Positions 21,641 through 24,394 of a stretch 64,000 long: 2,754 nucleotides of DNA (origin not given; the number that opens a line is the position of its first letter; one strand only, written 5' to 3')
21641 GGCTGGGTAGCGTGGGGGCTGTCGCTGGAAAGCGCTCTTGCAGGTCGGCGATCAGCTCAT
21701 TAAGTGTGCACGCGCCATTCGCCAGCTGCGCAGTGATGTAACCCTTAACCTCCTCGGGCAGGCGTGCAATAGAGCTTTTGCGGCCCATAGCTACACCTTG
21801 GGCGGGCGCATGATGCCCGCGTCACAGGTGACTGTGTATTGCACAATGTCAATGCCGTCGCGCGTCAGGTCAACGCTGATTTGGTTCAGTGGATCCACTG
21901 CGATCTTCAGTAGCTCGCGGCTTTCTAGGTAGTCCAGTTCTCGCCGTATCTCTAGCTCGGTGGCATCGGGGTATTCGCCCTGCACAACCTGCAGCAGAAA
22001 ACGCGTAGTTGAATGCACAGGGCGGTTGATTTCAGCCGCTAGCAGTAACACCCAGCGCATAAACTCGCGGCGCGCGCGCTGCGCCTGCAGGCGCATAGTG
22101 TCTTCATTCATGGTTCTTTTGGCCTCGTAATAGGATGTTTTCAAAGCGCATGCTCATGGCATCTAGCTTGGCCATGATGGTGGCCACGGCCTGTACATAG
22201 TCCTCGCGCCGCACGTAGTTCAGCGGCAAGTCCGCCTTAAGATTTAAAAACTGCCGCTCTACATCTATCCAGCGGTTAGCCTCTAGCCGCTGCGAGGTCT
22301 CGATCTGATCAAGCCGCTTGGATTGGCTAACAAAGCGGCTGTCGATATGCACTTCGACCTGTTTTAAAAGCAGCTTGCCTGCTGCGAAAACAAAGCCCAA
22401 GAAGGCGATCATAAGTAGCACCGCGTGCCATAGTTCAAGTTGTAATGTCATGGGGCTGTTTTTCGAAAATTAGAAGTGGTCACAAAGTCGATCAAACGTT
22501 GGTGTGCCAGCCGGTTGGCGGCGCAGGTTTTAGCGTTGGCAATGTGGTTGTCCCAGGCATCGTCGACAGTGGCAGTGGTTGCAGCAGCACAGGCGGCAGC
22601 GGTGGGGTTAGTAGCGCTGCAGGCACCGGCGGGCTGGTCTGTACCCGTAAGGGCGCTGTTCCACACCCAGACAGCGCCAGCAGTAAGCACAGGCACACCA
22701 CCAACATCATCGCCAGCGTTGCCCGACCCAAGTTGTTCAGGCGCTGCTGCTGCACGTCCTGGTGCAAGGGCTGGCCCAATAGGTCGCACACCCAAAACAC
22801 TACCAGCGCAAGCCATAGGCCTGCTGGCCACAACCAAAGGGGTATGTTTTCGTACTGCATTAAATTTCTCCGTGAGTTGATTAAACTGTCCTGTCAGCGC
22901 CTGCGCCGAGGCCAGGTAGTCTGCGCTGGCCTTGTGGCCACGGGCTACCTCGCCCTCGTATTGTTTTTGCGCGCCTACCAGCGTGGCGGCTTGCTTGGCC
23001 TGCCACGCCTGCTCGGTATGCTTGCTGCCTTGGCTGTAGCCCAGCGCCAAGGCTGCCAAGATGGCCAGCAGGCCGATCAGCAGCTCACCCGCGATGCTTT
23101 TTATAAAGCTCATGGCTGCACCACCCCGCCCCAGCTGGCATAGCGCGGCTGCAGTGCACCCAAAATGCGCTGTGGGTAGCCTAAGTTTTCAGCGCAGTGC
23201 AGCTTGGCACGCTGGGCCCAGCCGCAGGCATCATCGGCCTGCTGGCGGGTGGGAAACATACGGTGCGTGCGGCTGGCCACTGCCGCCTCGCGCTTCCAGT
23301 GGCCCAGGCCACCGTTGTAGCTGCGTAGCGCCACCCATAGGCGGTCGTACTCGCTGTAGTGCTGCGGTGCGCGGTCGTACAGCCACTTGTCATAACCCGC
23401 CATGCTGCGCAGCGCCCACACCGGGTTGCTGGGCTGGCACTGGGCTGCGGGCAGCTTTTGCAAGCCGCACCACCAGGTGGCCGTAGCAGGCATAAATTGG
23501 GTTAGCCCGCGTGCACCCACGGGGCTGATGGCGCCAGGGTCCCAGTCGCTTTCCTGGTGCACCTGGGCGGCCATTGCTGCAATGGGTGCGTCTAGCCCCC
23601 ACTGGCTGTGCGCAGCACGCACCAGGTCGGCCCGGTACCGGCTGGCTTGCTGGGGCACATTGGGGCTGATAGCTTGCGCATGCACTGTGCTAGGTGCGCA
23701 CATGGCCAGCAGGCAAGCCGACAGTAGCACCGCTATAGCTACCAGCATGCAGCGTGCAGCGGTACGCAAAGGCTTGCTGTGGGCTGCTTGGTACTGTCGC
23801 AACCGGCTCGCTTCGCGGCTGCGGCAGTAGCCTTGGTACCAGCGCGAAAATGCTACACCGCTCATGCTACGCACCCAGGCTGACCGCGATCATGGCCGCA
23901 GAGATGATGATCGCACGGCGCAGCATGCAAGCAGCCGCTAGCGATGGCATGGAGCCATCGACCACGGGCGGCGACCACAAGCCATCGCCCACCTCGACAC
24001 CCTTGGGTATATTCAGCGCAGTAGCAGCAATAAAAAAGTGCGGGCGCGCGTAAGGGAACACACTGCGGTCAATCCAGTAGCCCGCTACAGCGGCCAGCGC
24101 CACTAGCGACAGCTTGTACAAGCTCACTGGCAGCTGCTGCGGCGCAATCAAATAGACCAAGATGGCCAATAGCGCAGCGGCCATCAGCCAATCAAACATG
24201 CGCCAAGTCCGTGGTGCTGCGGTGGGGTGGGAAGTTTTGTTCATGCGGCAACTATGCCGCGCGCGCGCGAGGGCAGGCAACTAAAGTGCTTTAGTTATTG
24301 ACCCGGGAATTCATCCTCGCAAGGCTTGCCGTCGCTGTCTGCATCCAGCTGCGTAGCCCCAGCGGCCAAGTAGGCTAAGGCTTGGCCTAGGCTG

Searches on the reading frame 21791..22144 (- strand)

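Call 7: search_protein_families(library=pfam, proteins=[window:21791-22144:-], max_evalue=0.01)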
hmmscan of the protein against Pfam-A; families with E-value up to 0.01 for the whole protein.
window:21791-22144:- (117 aa): 0 families

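Call 13: search_protein_families(library=phrogs, proteins=[window:21791-22144:-], max_evalue=0.001)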
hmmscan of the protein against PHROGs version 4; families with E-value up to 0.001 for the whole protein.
window:21791-22144:- (117 aa): 1 family
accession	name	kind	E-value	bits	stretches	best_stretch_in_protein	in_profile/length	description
phrog_436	-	unknown function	2.5e-23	82.7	1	14-116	4-105/125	-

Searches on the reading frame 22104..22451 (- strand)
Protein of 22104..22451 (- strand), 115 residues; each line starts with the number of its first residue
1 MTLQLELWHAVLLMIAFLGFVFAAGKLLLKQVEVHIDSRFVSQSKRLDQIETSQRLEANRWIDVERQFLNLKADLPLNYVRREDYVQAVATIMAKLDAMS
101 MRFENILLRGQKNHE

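Call 7: search_protein_families(library=pfam, proteins=[window:22104-22451:-], max_evalue=0.01)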
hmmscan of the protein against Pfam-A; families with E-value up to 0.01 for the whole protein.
window:22104-22451:- (115 aa): 0 families

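Call 13: search_protein_families(library=phrogs, proteins=[window:22104-22451:-], max_evalue=0.001)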
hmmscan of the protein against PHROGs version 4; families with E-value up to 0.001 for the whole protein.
window:22104-22451:- (115 aa): 1 family
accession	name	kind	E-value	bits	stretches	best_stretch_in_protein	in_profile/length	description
phrog_462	-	other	7.8e-21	75.2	1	1-112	5-99/101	lipoprotein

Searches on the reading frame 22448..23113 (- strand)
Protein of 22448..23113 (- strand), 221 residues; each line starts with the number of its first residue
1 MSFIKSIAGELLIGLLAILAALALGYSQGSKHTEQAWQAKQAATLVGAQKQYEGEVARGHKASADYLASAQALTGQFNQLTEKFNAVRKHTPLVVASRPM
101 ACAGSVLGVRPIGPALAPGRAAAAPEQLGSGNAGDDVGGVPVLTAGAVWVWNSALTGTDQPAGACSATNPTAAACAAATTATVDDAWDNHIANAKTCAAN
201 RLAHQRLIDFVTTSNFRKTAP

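Call 7: search_protein_families(library=pfam, proteins=[window:22448-23113:-], max_evalue=0.01)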
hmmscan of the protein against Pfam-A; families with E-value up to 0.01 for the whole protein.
window:22448-23113:- (221 aa): 0 families

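Call 13: search_protein_families(library=phrogs, proteins=[window:22448-23113:-], max_evalue=0.001)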
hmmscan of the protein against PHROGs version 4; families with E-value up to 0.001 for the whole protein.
window:22448-23113:- (221 aa): 1 family
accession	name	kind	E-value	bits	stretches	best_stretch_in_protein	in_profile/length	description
phrog_1403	-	lysis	4e-06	27.9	1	22-103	29-129/212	Rz-like spanin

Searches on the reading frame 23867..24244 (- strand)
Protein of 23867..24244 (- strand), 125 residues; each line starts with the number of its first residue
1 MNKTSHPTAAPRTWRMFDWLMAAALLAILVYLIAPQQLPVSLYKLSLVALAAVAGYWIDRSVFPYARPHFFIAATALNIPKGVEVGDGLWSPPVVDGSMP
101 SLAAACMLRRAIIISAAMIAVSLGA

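Call 7: search_protein_families(library=pfam, proteins=[window:23867-24244:-], max_evalue=0.01)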
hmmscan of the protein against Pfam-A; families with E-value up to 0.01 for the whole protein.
window:23867-24244:- (125 aa): 1 family
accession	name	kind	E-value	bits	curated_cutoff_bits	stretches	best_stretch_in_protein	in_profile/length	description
PF13272.11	Holin_2-3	-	1.2e-29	103.1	27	1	17-124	2-105/106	Putative 2/3 transmembrane domain holin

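Call 42: find_related_loci(query=window:23867-24244:-, collection=viral_contigs, flank=4000)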
Query window:23867-24244:- (125 aa) in viral_contigs; peptide patterns used: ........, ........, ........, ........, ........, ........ (x = any residue, [..] = any of these).
75 stretches matched a pattern; 67 encode a relative of the query (tblastn E <= 1e-3); 67 distinct loci.
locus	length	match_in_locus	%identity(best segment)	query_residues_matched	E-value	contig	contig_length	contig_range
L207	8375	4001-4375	54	15-125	4e-33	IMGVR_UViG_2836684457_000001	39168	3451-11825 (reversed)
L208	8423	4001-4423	49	1-125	6e-32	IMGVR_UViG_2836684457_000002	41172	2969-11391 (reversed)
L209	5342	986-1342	61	12-125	5e-32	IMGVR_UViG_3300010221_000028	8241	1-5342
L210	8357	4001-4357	61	12-125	5e-32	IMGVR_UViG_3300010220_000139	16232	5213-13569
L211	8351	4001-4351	58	13-125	2e-31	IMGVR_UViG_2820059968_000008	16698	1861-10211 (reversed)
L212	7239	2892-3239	59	13-125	4e-30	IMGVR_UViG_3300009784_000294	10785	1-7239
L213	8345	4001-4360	55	7-125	2e-27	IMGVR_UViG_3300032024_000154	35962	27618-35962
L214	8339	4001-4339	51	15-125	9e-27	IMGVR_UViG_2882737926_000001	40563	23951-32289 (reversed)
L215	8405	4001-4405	47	1-125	9e-27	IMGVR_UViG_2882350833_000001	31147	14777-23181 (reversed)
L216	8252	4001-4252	52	15-124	1e-26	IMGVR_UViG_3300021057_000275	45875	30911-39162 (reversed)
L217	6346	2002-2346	49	15-125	2e-26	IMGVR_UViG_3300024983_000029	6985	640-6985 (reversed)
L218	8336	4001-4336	51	15-124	6e-26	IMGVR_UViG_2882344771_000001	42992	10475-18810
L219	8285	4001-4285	50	15-125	5e-25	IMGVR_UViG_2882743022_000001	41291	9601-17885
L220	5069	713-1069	46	15-125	1e-24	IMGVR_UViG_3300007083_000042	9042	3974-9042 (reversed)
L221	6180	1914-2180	46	12-125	3e-24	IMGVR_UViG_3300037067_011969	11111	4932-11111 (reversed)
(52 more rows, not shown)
